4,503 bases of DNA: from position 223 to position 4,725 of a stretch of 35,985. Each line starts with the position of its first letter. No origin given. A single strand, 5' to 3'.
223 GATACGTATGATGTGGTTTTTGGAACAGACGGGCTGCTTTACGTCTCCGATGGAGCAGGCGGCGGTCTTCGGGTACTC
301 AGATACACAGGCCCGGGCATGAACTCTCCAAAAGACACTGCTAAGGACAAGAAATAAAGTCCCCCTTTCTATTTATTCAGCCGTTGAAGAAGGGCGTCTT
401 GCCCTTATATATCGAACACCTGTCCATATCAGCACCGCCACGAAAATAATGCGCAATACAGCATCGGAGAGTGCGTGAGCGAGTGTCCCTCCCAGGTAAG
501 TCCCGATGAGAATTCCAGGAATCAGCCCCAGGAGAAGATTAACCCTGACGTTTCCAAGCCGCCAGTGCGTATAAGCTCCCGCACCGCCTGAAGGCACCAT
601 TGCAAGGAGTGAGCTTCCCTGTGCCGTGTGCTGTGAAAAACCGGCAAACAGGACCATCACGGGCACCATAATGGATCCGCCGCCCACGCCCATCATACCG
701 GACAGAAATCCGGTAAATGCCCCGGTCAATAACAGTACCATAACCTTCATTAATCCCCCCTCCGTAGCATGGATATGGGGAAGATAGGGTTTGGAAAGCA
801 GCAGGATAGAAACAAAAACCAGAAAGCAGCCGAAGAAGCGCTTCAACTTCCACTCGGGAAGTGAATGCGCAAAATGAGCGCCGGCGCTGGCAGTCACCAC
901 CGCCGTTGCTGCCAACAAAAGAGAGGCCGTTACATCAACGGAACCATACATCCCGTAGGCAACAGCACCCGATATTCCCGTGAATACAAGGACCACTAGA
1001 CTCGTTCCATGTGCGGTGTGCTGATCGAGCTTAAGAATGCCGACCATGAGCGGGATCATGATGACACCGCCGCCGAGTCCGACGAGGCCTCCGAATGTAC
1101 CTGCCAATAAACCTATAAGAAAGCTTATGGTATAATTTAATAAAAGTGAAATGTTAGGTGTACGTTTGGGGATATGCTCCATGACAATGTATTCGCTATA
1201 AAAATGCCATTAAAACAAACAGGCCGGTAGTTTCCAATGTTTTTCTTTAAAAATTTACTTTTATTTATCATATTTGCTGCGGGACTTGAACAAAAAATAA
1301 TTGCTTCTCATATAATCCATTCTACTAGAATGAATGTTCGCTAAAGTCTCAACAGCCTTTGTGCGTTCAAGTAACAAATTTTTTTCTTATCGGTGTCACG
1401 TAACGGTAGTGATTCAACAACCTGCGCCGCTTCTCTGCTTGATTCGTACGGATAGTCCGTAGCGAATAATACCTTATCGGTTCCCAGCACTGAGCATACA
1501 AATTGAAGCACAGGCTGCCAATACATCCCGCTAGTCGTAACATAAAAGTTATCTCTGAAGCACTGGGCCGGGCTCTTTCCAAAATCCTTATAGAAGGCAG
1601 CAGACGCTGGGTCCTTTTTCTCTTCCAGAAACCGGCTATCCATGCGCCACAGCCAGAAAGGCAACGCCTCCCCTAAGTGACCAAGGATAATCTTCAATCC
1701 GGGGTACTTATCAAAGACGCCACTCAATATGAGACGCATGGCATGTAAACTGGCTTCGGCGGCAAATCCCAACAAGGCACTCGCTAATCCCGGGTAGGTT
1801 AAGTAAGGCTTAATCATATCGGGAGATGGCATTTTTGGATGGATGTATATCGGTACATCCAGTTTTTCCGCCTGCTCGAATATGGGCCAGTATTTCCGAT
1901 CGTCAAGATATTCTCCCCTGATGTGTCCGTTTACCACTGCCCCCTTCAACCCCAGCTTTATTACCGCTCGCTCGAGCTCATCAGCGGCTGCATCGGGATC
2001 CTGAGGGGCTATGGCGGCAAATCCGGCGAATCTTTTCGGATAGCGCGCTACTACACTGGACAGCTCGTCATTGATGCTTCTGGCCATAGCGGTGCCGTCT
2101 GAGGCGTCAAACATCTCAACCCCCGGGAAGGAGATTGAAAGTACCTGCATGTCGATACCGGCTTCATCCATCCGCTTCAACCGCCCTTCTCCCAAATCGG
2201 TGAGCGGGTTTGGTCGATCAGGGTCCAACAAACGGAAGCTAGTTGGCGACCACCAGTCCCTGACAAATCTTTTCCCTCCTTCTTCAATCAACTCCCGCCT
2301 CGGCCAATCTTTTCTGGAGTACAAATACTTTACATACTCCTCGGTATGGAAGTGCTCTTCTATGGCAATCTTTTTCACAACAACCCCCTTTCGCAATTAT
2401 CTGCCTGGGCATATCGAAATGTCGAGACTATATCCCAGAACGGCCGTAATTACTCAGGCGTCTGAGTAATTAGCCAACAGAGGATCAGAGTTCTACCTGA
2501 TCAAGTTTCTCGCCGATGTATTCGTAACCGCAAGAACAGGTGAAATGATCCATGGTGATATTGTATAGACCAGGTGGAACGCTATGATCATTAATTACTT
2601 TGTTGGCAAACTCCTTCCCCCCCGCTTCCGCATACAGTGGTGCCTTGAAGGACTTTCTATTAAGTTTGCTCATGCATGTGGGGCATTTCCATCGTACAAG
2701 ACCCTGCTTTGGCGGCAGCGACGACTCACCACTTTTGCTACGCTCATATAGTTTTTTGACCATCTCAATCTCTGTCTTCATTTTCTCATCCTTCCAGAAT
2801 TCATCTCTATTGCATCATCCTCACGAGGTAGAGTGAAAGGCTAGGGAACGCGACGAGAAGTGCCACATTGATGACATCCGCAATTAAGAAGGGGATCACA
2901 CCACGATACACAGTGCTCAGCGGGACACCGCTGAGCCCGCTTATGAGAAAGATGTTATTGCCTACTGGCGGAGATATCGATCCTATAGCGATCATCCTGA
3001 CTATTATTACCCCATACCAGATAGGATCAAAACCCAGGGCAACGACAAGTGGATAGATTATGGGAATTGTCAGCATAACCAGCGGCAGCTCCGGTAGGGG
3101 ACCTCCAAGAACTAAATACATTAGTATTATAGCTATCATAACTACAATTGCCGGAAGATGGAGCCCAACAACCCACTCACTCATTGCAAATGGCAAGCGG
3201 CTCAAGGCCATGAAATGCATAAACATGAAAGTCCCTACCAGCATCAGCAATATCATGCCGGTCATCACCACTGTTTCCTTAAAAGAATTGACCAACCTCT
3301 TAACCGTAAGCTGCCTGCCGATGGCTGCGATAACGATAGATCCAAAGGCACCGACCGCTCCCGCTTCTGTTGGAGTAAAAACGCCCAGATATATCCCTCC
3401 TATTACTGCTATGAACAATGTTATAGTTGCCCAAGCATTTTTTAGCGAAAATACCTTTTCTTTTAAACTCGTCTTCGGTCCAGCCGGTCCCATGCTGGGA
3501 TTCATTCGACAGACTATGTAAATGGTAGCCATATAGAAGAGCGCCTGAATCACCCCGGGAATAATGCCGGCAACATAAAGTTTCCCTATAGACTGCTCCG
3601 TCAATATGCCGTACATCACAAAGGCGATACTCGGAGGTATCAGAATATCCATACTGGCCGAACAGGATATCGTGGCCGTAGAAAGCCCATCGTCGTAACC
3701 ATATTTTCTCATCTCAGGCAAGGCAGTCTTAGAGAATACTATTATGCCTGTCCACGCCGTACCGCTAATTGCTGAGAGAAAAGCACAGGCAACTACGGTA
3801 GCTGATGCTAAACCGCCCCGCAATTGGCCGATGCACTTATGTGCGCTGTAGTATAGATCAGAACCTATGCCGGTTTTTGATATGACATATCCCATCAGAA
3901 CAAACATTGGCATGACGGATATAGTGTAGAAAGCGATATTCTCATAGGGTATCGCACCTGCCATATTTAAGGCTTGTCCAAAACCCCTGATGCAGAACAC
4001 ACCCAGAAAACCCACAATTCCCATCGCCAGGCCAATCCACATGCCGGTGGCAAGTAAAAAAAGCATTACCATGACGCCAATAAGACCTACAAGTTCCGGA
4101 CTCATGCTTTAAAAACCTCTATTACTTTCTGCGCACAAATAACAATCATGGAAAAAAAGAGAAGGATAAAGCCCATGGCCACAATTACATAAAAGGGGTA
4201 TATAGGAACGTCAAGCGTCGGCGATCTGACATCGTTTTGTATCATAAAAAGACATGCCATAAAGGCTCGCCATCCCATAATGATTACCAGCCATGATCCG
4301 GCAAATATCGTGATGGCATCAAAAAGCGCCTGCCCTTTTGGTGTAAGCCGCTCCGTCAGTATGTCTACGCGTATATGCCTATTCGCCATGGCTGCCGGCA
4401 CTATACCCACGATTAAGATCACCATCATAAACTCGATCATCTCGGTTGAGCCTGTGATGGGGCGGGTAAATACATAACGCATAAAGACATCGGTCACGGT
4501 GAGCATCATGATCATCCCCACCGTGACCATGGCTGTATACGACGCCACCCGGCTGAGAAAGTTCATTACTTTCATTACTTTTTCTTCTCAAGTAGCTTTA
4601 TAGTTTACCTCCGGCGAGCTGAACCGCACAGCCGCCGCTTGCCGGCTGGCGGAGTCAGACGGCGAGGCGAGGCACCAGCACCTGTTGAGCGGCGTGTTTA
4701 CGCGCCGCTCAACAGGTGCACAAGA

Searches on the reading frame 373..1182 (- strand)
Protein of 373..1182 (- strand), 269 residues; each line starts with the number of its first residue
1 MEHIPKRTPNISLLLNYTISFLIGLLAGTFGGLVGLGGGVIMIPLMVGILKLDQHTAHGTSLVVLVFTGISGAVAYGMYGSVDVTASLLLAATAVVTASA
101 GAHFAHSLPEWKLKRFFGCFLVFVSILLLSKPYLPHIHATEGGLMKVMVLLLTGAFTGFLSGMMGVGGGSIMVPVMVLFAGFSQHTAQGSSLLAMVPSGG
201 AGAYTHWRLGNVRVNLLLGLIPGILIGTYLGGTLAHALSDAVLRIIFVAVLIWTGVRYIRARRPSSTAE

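Call 30: search_protein_families(library=ncbifam, proteins=[window:373-1182:-], max_evalue=1e-10)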
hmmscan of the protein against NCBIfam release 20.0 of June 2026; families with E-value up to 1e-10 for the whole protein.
window:373-1182:- (269 aa): 0 families

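Call 47: search_protein_families(library=pfam, proteins=[window:373-1182:-], max_evalue=0.01)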
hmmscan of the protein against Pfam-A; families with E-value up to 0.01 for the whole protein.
window:373-1182:- (269 aa): 1 family
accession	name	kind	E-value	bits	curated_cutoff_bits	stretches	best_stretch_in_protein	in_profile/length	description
PF01925.25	TauE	-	5.1e-51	174.1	32.6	1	21-257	2-236/237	Sulfite exporter TauE/SafE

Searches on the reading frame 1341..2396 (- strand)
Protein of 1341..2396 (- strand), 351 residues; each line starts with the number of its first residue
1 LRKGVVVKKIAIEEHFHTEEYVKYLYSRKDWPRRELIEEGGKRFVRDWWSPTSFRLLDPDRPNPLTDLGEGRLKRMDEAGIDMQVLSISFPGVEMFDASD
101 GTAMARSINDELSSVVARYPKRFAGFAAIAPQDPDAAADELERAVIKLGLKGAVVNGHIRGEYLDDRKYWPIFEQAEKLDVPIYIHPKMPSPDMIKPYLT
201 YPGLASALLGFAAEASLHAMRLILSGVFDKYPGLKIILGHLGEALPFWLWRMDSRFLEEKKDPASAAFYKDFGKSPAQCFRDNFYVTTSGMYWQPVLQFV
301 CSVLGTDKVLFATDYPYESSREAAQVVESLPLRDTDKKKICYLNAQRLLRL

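Call 30: search_protein_families(library=ncbifam, proteins=[window:1341-2396:-], max_evalue=1e-10)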
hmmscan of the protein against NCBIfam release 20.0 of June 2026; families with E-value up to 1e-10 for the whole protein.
window:1341-2396:- (351 aa): 0 families

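Call 47: search_protein_families(library=pfam, proteins=[window:1341-2396:-], max_evalue=0.01)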
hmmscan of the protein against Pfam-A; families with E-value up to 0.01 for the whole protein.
window:1341-2396:- (351 aa): 1 family
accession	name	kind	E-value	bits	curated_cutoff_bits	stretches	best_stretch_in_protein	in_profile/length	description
PF04909.20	Amidohydro_2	-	6.4e-45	154.6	26.4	1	70-351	22-289/289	Amidohydrolase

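Call 49: search_solved_structures(query=window:1341-2396:-, max_evalue=0.00001)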
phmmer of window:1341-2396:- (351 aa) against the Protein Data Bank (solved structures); distinct sequences matched with E-value up to 0.00001: 49.
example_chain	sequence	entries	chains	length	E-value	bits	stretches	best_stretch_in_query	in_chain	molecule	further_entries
4icm_A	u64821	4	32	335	6.5e-71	242.5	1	63-351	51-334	5-carboxyvanillate decarboxylase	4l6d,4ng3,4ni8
4inf_A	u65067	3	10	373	4.7e-67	229.8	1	64-350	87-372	METAL-DEPENDENT HYDROLASE | 5-Carboxyvanillate Decarboxylase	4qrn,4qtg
4qs5_A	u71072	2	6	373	2.3e-66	227.6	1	64-350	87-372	Ligw2 Decarboxylase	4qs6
3s4t_A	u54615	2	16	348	5.7e-66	226.3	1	62-351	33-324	Amidohydrolase 2 | Gamma-resorcylate decarboxylase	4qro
2dvt_A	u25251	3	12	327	6.6e-59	203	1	63-351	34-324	Thermophilic reversible gamma-resorcylate decarboxylase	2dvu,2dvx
6m53_A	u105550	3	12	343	6.6e-56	193.2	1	47-351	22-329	2,3-dihydroxybenzoate decarboxylase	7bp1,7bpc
7wkl_A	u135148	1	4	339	2.6e-54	187.9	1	48-351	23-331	Amidohydrolase 2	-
3nur_A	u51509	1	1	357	3.4e-54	187.5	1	71-350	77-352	Amidohydrolase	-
7wjr_A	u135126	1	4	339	9.3e-54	186.1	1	48-351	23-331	2,3-dihydroxybenzoate decarboxylase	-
7wkm_A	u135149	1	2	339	9.3e-54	186.1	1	48-351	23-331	Amidohydrolase 2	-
7a19_A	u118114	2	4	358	1.1e-53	185.9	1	48-351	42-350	Amidohydrolase 2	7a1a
7wmb_A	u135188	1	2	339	2.9e-53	184.5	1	59-351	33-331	Amidohydrolase 2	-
6jqw_A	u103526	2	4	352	1.5e-39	139.3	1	71-319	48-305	Salicylate decarboxylase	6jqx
8h41_A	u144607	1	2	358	1.6e-39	139.3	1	71-319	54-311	Salicylate decarboxylase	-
4igm_A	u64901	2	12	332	1.3e-31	113.2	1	70-340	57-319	2-amino-3-carboxymuconate-6-semialdehyde decarboxylase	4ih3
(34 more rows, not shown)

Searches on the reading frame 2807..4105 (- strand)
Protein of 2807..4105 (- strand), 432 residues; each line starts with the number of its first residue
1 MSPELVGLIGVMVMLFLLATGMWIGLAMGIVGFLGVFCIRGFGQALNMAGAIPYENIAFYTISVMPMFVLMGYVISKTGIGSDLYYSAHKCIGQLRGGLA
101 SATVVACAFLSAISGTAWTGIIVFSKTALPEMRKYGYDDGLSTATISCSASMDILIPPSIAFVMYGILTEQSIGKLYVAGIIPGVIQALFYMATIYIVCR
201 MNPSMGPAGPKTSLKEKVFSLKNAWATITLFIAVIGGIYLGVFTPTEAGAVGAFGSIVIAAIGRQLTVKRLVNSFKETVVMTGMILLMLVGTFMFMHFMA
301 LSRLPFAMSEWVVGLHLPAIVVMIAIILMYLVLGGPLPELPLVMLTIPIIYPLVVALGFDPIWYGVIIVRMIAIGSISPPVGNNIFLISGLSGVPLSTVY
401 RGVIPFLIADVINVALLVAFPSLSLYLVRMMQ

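Call 30: search_protein_families(library=ncbifam, proteins=[window:2807-4105:-], max_evalue=1e-10)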
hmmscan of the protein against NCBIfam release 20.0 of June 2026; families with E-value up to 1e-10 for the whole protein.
window:2807-4105:- (432 aa): 3 families
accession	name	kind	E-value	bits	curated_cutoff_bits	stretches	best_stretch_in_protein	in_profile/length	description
TIGR00786.1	dctM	subfamily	3.5e-89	299.4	268.45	1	21-427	1-404/405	TRAP transporter large permease subunit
NF011634.1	PRK15060.1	equivalog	9e-41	140.3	800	1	11-427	7-420/425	2,3-diketo-L-gulonate TRAP transporter large permease YiaN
TIGR02123.1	TRAP_fused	subfamily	1.3e-12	47.3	320.65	1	62-395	168-506/615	TRAP transporter fused permease subunit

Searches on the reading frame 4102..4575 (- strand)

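Call 47: search_protein_families(library=pfam, proteins=[window:4102-4575:-], max_evalue=0.01)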
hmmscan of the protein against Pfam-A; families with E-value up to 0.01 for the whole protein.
window:4102-4575:- (157 aa): 1 family
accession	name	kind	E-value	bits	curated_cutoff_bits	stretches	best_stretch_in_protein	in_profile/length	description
PF04290.18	DctQ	-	9.7e-22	77.7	28.3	1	22-151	1-126/132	Tripartite ATP-independent periplasmic transporters, DctQ component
